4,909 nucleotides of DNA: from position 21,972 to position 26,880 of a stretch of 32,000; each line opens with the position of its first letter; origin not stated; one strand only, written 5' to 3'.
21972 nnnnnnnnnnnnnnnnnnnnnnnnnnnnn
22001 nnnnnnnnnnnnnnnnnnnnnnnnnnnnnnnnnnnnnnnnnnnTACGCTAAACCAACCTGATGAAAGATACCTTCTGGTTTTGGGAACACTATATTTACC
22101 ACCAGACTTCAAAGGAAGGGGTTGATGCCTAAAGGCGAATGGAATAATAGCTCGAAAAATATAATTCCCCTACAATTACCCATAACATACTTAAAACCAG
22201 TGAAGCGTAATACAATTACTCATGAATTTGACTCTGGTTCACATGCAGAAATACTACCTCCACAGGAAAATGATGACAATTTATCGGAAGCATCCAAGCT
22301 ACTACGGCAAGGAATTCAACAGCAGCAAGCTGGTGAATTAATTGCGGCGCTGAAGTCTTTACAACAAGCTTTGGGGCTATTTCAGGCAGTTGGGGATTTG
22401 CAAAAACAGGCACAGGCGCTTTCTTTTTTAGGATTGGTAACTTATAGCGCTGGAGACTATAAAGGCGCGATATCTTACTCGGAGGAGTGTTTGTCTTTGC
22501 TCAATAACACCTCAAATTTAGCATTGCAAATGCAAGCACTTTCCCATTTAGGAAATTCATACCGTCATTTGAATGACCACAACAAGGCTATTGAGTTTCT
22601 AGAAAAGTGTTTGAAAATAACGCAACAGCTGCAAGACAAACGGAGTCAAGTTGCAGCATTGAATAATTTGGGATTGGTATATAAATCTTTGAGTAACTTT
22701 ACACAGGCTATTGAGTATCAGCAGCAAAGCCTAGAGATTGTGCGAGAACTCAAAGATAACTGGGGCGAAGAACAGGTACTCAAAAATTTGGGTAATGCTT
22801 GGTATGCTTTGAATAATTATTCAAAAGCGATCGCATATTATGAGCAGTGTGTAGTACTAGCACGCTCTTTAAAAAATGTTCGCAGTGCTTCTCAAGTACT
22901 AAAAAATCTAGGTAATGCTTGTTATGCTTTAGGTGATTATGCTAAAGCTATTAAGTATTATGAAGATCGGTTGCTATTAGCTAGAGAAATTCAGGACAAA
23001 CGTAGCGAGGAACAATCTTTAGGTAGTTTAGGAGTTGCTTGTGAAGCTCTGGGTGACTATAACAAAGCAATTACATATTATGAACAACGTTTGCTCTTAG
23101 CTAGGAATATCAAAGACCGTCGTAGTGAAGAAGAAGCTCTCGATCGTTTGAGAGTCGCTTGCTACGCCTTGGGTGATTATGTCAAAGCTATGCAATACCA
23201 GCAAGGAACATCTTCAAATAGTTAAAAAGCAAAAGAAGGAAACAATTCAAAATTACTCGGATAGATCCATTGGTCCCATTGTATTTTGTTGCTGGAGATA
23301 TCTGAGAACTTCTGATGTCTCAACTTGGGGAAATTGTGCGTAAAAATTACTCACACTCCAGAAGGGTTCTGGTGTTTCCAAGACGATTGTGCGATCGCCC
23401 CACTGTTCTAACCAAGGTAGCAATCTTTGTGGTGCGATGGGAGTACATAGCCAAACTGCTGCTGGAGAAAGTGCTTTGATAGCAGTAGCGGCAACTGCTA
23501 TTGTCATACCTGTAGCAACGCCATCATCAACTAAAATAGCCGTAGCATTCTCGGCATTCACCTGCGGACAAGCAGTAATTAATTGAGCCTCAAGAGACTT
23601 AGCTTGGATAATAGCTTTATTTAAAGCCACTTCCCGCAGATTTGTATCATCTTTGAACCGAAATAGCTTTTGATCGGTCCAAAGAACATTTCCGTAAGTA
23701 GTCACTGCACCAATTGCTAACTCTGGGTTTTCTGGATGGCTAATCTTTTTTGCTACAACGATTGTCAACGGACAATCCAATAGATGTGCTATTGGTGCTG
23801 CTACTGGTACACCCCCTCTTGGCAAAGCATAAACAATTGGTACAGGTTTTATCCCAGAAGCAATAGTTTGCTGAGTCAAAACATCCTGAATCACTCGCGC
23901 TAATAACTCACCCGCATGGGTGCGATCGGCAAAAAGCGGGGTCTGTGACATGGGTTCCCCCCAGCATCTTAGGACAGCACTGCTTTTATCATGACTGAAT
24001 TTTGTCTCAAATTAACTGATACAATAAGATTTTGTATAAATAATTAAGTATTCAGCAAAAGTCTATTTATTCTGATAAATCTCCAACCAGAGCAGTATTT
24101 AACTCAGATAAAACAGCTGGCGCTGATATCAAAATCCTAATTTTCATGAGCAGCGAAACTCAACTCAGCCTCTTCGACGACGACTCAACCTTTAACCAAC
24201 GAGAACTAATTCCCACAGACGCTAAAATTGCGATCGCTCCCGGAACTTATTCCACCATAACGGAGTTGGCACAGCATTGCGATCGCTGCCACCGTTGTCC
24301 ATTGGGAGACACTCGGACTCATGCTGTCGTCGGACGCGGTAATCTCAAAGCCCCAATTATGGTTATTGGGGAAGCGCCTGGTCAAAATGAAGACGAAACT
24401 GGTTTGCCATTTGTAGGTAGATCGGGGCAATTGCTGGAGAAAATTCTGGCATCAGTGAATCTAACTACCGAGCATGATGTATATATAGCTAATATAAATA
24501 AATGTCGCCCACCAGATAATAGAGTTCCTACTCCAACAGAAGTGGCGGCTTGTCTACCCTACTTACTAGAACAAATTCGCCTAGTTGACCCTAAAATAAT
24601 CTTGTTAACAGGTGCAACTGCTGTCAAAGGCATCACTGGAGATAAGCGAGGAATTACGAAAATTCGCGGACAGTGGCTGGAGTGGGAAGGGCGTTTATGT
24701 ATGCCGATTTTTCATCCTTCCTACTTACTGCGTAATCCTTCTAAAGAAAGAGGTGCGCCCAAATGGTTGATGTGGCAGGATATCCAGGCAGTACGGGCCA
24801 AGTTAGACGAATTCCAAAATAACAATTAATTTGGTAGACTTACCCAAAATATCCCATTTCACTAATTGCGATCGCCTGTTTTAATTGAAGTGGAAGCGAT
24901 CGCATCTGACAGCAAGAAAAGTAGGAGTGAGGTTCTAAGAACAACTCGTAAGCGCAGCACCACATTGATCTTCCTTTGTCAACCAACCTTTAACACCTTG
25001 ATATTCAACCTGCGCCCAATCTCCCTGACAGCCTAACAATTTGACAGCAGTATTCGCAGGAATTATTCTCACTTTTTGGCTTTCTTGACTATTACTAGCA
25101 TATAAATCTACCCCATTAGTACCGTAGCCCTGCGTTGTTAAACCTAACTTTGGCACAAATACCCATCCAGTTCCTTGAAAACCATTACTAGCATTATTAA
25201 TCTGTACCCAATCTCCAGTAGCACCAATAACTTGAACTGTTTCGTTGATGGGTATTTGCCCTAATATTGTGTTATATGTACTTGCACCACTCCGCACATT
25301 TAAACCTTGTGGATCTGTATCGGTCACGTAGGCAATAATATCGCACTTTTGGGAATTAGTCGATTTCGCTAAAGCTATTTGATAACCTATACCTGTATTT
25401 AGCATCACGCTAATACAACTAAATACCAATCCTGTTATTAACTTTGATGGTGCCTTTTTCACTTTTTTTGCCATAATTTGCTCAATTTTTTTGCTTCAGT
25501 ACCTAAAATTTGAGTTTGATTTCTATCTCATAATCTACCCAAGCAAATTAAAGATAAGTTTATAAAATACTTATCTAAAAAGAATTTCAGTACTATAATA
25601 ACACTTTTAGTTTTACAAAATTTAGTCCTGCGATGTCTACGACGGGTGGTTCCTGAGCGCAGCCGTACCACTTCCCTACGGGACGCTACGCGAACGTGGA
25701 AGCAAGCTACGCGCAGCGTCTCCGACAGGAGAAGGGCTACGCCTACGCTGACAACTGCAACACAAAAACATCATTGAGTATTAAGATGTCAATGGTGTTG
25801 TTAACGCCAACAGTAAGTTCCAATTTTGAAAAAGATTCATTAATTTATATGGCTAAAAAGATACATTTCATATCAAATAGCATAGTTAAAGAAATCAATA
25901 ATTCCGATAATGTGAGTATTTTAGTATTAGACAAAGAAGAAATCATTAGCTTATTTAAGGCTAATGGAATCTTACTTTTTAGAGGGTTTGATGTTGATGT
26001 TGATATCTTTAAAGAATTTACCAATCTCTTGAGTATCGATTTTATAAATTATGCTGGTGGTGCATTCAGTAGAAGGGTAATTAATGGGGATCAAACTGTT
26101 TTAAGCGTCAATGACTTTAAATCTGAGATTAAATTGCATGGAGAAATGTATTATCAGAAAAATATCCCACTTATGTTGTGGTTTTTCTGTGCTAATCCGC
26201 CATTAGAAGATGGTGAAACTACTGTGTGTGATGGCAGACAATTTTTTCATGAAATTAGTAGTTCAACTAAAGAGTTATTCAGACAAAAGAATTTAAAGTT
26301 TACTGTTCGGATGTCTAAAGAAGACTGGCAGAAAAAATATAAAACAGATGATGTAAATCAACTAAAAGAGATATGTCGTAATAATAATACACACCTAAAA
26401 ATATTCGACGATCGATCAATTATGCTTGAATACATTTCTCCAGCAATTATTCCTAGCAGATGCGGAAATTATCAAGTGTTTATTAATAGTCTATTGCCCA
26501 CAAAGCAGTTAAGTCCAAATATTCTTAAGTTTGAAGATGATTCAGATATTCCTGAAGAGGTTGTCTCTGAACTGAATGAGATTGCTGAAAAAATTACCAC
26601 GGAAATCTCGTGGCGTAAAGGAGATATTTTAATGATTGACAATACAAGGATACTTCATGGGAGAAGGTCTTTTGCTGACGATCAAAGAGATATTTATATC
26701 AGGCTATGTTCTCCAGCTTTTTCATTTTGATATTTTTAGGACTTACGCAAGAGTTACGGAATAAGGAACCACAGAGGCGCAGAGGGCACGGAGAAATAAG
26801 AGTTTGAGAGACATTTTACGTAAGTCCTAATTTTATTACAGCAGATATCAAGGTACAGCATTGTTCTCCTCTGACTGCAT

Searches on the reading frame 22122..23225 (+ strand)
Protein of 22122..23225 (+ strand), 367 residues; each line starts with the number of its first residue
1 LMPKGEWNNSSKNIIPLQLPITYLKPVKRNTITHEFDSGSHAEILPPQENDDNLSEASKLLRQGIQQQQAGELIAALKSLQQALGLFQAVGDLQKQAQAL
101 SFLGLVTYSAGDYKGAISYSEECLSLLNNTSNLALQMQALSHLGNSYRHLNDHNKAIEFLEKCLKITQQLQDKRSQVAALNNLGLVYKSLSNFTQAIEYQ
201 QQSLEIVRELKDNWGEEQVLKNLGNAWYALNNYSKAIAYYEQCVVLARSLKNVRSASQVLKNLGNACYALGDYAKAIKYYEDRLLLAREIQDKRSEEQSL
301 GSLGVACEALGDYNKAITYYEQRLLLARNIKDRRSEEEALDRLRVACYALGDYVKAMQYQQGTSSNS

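Call 32: search_protein_families(library=pfam, proteins=[window:22122-23225:+], max_evalue=0.001)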
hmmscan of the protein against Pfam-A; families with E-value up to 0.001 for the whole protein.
window:22122-23225:+ (367 aa): 20 families
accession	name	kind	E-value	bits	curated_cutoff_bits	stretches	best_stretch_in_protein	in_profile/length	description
PF13424.12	TPR_12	-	5.4e-53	177.5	30.1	6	137-208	3-76/77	Tetratricopeptide repeat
PF00515.34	TPR_1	-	1.3e-34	117.1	27.8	5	219-247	3-31/34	Tetratricopeptide repeat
PF13176.12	TPR_7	-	1.4e-32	109.4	27.9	3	299-333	1-35/36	Tetratricopeptide repeat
PF07719.23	TPR_2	-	3.5e-32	108.3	27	3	219-247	3-31/34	Tetratricopeptide repeat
PF13181.12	TPR_8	-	6.2e-27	91.9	25.7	2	139-168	3-32/34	Tetratricopeptide repeat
PF13374.12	TPR_10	-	1e-22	79.8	27.5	2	178-210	3-35/42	Tetratricopeptide repeat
PF13432.12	TPR_16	-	2.2e-15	57.2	32.7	2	224-281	4-55/65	Tetratricopeptide repeat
PF13428.12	TPR_14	-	1.3e-12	47.5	23.5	0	260-284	4-28/44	Tetratricopeptide repeat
PF13174.12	TPR_6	-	3.7e-10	40.2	26.3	0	138-165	1-28/33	Tetratricopeptide repeat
PF17874.7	TPR_MalT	-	6.1e-10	39.3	45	1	104-254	8-159/336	MalT-like TPR region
PF23914.1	TPR_CcmH_CycH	-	4.7e-08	33.5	42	0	89-131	113-155/158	Cytochrome c-type biogenesis protein H TPR domain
PF14938.12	SNAP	-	8.6e-07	29.1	25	0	53-163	70-181/282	Soluble NSF attachment protein, SNAP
PF10579.15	Rapsyn_N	-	7.1e-06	26.4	23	0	150-212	19-78/80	Rapsyn N-terminal myristoylation and linker region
PF13414.12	TPR_11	-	1.2e-05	25.4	26.8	0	144-189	1-40/42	TPR repeat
PF23558.1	TPR_P4H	-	2.3e-05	24.8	27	0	103-174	7-79/91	Prolyl 4-hydroxylase peptide-substrate-binding domain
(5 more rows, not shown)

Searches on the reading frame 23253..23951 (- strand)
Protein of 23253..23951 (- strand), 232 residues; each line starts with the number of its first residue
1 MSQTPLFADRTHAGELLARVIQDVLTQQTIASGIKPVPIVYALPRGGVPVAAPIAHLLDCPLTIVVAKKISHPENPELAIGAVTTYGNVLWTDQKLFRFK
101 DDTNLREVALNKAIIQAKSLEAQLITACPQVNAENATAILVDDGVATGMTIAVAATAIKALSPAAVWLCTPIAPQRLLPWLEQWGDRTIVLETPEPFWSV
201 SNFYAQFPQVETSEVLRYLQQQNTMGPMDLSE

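Call 33: search_protein_families(library=pfam, proteins=[window:23253-23951:-], max_evalue=0.001)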
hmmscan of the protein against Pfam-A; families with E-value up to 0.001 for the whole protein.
window:23253-23951:- (232 aa): 1 family
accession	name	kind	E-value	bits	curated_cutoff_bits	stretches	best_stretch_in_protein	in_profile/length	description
PF00156.33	Pribosyltran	-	4.9e-12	45.9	26.3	1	25-173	18-125/158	Phosphoribosyl transferase domain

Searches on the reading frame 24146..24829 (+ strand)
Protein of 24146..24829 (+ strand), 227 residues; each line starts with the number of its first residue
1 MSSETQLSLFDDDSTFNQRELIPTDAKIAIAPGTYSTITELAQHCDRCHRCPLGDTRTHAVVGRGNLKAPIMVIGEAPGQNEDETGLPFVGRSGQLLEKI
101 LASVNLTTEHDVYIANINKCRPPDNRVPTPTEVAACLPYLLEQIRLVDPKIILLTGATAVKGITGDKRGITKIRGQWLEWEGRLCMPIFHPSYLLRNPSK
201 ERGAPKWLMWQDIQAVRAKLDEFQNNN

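Call 33: search_protein_families(library=pfam, proteins=[window:24146-24829:+], max_evalue=0.001)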
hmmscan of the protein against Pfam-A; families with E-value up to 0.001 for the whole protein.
window:24146-24829:+ (227 aa): 1 family
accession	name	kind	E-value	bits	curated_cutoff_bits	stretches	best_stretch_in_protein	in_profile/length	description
PF03167.25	UDG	-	3.1e-40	137.9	24.3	1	63-214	2-141/141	Uracil DNA glycosylase superfamily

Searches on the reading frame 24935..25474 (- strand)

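Call 33: search_protein_families(library=pfam, proteins=[window:24935-25474:-], max_evalue=0.001)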
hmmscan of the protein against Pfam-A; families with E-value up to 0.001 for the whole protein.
window:24935-25474:- (179 aa): 2 families
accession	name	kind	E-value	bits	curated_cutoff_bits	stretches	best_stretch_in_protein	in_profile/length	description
PF08239.17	SH3_3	-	2.2e-23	82.7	27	2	57-106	2-49/54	Bacterial SH3 domain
PF06347.19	SH3_4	-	9.3e-07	29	24.1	0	133-168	16-52/56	Bacterial SH3 domain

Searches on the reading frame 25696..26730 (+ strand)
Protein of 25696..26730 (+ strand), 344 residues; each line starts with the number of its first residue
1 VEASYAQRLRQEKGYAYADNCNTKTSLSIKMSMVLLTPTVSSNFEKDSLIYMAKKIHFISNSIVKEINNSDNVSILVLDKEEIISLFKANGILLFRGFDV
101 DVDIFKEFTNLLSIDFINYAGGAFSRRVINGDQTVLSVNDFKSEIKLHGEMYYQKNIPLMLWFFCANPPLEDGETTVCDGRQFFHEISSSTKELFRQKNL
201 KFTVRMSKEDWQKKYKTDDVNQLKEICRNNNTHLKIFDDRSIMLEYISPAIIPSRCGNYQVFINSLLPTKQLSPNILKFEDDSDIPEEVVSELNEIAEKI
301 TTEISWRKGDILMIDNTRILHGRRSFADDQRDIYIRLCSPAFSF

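Call 33: search_protein_families(library=pfam, proteins=[window:25696-26730:+], max_evalue=0.001)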
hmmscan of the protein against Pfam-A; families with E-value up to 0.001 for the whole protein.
window:25696-26730:+ (344 aa): 1 family
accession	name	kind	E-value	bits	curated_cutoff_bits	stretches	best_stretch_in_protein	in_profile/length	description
PF02668.22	TauD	-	1.1e-33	117.8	27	1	77-332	21-262/267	Taurine catabolism dioxygenase TauD, TfdA family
